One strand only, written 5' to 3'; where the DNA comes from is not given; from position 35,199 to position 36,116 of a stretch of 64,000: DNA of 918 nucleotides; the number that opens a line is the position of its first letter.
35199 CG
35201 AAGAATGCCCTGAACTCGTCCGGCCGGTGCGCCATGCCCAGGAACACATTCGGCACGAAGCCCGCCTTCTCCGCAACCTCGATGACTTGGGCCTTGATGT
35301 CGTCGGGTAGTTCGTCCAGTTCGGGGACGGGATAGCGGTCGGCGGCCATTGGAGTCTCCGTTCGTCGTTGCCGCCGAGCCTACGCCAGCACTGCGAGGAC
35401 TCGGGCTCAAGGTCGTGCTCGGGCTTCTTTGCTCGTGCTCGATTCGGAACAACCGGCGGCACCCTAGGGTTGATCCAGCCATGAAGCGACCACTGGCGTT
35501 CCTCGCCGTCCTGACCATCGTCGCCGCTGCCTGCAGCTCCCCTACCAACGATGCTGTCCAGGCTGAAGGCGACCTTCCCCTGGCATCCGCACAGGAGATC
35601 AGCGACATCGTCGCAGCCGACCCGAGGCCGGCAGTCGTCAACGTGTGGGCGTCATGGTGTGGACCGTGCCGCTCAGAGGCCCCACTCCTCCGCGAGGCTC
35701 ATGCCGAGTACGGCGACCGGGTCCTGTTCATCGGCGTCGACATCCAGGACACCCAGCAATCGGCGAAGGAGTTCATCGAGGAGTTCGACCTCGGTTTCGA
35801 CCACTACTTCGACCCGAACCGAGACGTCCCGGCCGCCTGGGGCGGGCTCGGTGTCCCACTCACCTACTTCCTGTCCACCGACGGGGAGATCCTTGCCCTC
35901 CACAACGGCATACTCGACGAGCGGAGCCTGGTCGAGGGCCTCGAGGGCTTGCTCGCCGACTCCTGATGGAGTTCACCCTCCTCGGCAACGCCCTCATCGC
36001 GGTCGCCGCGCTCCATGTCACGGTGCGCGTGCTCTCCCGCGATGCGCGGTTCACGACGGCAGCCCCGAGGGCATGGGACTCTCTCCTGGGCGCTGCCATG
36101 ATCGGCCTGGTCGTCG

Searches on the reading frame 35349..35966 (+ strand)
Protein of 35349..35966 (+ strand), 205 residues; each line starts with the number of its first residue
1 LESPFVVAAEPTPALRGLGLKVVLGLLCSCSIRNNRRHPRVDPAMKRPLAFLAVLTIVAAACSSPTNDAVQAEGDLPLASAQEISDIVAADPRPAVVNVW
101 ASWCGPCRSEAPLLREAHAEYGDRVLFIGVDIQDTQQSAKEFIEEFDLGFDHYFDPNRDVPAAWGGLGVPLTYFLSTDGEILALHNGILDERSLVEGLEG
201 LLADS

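Call 69: search_protein_families(library=pfam, proteins=[window:35349-35966:+], max_evalue=0.00001)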
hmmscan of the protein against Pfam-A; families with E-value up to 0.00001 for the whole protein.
window:35349-35966:+ (205 aa): 4 families
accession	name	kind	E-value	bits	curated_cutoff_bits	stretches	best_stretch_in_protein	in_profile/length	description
PF00578.27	AhpC-TSA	-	1.8e-12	47.7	26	1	85-181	21-121/124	AhpC/TSA family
PF00085.26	Thioredoxin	-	3.6e-11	43.4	23.5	1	83-142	9-68/103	Thioredoxin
PF08534.16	Redoxin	-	7.2e-11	42.5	26.6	1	93-191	29-138/148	Redoxin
PF13905.12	Thioredoxin_8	-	8.8e-06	26.4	27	0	95-150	4-61/94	Thioredoxin-like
